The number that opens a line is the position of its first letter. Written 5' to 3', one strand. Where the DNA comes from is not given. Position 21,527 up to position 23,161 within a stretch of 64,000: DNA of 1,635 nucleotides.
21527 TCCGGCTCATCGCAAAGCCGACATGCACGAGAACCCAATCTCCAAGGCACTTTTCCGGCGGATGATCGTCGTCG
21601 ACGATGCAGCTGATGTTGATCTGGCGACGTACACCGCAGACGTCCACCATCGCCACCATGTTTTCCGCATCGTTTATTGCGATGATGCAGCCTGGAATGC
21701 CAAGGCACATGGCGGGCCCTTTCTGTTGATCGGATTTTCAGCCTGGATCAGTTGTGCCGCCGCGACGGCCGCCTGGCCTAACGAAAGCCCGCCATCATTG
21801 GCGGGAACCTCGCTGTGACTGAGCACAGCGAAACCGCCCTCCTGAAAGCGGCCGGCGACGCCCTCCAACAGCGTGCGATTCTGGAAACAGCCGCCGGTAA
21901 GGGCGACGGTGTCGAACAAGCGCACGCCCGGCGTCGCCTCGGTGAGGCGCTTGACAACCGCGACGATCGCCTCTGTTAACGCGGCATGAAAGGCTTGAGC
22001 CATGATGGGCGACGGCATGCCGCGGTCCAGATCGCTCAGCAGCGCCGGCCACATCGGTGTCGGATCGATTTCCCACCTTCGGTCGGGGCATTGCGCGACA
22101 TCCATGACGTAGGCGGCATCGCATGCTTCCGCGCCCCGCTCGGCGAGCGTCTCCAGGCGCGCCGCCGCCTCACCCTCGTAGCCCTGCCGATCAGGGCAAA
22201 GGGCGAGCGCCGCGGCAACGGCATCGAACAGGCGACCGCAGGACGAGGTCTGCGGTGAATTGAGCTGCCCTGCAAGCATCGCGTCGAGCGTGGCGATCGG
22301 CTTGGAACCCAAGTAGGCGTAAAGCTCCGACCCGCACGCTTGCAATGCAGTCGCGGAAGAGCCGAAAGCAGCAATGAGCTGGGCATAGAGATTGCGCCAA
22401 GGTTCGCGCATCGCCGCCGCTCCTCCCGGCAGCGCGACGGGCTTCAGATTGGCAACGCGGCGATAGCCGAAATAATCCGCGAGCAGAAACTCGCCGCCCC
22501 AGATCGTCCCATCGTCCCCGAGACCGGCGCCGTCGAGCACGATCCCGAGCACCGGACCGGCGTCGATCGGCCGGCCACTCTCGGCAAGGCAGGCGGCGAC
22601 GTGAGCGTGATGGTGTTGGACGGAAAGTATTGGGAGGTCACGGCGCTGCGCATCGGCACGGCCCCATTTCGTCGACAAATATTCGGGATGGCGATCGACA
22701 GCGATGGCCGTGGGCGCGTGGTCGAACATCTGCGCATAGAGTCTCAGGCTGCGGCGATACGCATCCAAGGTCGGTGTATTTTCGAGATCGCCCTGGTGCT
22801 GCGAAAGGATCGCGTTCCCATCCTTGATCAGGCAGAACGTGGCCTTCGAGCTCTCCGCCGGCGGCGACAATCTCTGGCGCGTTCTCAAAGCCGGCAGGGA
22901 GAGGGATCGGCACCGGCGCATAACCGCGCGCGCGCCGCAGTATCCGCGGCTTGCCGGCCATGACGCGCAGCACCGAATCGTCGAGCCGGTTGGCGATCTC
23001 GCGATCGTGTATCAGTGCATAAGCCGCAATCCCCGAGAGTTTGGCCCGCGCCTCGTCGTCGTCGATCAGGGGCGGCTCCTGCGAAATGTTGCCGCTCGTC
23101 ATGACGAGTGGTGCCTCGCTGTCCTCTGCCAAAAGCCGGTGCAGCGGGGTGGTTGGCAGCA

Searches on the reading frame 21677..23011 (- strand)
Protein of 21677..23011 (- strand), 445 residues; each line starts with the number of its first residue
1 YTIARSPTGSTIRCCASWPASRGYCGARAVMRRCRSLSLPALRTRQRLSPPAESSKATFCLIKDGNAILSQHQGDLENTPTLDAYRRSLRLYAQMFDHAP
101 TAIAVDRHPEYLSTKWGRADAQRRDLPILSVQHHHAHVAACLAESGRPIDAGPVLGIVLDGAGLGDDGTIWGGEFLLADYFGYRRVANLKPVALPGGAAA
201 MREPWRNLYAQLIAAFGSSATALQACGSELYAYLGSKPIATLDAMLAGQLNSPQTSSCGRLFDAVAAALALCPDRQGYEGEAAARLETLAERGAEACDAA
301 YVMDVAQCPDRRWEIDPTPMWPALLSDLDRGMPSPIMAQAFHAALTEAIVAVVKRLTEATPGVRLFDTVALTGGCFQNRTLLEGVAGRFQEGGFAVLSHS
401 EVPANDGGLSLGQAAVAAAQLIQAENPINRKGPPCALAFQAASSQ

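Call 15: search_protein_families(library=pfam, proteins=[window:21677-23011:-], max_evalue=0.001)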
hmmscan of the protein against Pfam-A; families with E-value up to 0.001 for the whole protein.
window:21677-23011:- (445 aa): 2 families
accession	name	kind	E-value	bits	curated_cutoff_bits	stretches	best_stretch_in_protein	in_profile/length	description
PF22521.2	HypF_C_2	-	1.8e-76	257.6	27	1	156-413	1-241/241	Carbamoyltransferase, Kae1-like Domain, second subdomain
PF17788.7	HypF_C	-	1.1e-27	97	23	1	55-144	13-99/99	HypF Kae1-like domain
